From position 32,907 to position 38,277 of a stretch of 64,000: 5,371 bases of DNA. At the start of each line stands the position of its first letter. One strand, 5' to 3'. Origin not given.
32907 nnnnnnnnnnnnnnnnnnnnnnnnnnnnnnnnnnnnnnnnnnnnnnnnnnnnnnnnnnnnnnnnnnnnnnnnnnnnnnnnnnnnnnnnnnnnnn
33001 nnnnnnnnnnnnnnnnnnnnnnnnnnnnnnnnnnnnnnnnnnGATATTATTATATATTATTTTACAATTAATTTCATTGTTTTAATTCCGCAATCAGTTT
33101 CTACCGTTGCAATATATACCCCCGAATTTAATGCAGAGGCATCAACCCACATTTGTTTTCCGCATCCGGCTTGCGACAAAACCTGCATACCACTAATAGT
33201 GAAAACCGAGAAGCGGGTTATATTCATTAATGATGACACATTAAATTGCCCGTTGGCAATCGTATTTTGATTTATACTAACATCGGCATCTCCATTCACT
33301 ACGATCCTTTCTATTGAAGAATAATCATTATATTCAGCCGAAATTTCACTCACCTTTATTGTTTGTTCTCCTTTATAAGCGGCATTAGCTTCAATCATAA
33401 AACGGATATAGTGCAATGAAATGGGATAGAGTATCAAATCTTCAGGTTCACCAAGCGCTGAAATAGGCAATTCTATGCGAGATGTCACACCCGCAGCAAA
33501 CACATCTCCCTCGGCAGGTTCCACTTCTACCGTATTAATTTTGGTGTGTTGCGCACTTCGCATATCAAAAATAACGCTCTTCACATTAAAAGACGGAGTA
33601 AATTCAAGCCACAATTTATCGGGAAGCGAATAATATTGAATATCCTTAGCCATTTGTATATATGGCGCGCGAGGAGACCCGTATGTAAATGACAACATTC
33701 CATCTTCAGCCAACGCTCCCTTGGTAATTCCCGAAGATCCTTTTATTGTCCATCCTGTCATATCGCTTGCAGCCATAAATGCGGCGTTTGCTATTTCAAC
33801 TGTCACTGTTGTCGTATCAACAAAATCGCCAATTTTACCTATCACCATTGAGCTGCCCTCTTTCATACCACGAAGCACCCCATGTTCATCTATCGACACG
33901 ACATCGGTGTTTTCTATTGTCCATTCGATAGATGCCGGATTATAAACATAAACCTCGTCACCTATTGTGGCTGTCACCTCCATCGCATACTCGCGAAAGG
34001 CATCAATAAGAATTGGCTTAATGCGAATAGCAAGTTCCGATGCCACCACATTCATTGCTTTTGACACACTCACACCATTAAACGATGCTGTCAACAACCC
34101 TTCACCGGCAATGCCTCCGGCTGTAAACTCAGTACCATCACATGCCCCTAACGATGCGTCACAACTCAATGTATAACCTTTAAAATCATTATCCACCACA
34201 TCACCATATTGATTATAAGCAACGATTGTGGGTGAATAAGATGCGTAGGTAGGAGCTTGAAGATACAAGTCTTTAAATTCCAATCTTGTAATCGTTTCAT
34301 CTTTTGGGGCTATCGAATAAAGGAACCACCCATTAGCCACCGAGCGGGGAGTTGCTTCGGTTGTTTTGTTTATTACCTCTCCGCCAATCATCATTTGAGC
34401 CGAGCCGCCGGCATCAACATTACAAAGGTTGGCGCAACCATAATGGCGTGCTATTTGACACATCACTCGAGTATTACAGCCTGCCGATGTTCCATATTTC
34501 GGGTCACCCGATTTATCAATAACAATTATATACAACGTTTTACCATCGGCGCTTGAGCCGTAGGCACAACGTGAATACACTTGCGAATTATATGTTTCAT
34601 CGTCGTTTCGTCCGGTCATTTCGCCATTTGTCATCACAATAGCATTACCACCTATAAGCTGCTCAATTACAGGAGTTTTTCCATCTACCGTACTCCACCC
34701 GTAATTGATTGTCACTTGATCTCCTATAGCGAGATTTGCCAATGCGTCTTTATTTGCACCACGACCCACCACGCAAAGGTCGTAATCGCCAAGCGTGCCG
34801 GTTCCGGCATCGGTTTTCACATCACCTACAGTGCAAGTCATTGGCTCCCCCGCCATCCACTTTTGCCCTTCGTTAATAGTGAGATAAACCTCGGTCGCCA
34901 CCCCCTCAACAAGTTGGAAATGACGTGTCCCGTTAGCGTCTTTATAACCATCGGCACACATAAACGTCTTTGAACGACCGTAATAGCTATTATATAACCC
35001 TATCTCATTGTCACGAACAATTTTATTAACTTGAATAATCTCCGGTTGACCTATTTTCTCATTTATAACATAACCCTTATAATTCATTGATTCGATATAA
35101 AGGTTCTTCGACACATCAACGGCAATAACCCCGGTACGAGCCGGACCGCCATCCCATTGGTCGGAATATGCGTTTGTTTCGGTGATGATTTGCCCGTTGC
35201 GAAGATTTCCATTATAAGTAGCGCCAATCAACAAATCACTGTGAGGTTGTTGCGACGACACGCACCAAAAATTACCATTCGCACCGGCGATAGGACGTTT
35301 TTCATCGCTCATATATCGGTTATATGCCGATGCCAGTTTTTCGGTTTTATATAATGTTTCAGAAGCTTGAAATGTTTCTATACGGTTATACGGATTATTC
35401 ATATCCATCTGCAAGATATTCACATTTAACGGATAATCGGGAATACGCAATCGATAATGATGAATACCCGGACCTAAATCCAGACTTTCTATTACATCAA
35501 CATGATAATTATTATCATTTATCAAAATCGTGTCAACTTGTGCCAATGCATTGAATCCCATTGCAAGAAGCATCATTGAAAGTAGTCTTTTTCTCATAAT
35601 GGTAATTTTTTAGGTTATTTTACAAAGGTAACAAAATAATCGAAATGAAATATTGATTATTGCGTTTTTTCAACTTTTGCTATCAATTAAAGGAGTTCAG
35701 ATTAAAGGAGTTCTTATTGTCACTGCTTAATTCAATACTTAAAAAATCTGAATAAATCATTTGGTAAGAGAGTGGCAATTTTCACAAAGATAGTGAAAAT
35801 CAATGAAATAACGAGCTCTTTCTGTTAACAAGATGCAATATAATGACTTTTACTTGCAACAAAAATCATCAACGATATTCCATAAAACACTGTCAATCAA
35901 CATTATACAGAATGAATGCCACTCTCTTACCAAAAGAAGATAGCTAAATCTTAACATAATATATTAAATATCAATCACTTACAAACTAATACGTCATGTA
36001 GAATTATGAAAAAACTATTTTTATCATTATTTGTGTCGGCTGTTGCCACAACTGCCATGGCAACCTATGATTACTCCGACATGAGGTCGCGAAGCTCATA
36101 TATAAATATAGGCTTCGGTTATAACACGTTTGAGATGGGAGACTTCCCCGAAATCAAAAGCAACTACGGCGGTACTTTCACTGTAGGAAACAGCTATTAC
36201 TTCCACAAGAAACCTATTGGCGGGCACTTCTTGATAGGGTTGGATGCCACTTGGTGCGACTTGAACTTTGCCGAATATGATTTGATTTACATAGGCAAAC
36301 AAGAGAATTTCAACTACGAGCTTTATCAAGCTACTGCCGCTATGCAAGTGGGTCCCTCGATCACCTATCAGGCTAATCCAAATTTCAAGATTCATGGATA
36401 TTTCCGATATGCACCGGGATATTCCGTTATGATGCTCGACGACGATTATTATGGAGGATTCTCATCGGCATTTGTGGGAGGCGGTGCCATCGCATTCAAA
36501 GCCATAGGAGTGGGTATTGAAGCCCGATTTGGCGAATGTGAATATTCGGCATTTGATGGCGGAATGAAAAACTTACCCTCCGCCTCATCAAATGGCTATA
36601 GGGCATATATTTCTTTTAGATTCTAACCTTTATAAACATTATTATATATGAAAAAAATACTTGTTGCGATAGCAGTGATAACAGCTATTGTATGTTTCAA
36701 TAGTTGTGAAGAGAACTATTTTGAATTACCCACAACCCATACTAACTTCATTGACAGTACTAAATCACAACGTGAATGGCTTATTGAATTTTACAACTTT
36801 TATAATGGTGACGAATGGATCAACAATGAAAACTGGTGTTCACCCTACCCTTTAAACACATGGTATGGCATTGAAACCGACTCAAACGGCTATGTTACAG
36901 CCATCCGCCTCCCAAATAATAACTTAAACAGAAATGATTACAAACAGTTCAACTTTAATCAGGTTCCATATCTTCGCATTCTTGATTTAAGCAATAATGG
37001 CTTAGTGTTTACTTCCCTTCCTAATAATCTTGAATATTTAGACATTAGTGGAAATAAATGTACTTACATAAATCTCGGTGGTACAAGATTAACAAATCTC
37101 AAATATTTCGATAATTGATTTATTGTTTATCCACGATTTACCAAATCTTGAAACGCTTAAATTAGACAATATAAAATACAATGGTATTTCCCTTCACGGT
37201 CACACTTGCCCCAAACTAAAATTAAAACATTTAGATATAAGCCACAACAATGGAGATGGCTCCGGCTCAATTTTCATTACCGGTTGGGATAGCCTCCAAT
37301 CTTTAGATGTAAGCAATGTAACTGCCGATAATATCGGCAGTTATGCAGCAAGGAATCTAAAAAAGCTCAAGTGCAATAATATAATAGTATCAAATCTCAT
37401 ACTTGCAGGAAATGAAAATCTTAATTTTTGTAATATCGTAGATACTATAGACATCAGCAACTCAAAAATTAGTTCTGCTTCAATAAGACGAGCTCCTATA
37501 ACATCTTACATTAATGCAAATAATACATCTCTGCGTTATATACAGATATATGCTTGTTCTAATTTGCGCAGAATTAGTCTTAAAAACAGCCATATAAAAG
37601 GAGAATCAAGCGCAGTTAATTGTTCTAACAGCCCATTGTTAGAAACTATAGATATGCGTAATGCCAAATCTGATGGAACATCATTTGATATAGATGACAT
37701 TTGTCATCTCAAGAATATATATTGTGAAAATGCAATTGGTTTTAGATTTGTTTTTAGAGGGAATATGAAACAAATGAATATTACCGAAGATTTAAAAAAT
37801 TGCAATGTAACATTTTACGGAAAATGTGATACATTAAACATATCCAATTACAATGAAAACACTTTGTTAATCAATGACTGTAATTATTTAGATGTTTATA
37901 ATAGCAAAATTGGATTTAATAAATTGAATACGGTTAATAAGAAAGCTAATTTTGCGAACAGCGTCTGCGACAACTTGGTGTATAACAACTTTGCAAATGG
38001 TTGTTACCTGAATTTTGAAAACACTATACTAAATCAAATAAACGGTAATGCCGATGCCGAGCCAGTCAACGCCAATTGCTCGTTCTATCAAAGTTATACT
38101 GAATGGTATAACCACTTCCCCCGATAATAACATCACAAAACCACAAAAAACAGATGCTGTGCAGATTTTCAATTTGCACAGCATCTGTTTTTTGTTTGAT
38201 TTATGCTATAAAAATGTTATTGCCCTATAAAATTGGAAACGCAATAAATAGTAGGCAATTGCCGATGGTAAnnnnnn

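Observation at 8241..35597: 27-kb co-directional supercluster linking T9SS-exported wall-degrading enzymes to a MurNAc import and catabolism operon: candidate system for harvesting foreign peptidoglycan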

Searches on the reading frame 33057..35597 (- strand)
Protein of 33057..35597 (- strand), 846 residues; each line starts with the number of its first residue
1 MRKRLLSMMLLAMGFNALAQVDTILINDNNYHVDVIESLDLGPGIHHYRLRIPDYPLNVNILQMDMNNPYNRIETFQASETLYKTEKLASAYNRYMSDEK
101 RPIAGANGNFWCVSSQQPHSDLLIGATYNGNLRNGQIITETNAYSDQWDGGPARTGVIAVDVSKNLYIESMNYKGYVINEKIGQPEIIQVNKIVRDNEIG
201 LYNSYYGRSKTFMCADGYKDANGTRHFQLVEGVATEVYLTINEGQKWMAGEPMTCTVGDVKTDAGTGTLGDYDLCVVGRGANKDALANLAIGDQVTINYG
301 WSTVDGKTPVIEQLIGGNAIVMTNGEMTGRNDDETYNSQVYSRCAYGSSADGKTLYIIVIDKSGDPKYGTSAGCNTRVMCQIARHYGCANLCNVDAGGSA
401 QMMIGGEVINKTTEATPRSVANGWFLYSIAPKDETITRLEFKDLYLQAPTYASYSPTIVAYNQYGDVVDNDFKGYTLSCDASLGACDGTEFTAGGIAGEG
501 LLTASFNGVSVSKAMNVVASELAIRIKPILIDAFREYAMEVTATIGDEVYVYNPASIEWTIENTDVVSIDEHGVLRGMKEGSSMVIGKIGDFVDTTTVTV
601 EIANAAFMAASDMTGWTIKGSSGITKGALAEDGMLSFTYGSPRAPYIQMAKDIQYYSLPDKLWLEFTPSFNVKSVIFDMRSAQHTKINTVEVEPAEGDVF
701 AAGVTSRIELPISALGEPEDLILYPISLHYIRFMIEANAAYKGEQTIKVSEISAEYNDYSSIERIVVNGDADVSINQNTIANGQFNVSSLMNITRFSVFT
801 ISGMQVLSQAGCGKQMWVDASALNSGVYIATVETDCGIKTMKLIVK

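Call 4: search_protein_families(library=pfam, proteins=[window:33057-35597:-], max_evalue=0.01)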
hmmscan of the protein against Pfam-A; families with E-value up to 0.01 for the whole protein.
window:33057-35597:- (846 aa): 3 families
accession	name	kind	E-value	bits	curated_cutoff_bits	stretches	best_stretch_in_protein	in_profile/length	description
PF09992.14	NAGPA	-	1e-15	58.8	25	1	281-426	34-168/169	Phosphodiester glycosidase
PF18962.6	Por_Secre_tail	-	0.00019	22.1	27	1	781-845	6-75/75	Secretion system C-terminal sorting domain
PF02368.24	Big_2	-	0.0034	17.7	22.8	1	555-600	34-79/79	Bacterial Ig-like domain (group 2)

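Call 6: search_protein_families(library=ncbifam, proteins=[window:33057-35597:-], max_evalue=0.001)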
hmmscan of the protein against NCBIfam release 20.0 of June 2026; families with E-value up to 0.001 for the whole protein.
window:33057-35597:- (846 aa): 1 family
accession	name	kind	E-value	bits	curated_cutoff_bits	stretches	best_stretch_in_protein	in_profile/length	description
TIGR04183.1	Por_Secre_tail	domain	6.7e-08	32.4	23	1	786-846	13-72/72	T9SS type A sorting domain-containing protein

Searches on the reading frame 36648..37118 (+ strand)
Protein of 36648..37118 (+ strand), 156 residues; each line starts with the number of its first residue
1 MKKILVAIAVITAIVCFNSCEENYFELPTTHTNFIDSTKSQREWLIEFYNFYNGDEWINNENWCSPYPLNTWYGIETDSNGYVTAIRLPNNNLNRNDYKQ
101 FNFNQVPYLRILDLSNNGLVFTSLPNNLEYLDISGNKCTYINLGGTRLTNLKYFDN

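Call 30: search_protein_families(library=pfam, proteins=[window:36648-37118:+], max_evalue=0.001)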
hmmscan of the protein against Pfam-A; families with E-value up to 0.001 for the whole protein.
window:36648-37118:+ (156 aa): 3 families
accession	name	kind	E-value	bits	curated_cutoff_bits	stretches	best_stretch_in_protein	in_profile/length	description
PF12799.13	LRR_4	-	0.00023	21.8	27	0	127-155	2-29/44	Leucine Rich repeats (2 copies)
PF00560.39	LRR_1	-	0.00045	20.2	20.6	0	109-121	2-13/23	Leucine Rich Repeat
PF13855.12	LRR_8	-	0.00055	20.1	27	0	85-137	5-60/61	Leucine rich repeat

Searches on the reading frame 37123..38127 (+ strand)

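Call 30: search_protein_families(library=pfam, proteins=[window:37123-38127:+], max_evalue=0.001)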
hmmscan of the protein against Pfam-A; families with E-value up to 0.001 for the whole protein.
window:37123-38127:+ (334 aa): 1 family
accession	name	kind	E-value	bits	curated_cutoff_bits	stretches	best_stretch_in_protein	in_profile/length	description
PF23952.1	LRR_EndoS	-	6.4e-05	23.6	27.9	0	5-84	43-110/116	Endo-beta-N-acetylglucosaminidase EndoS LRR domain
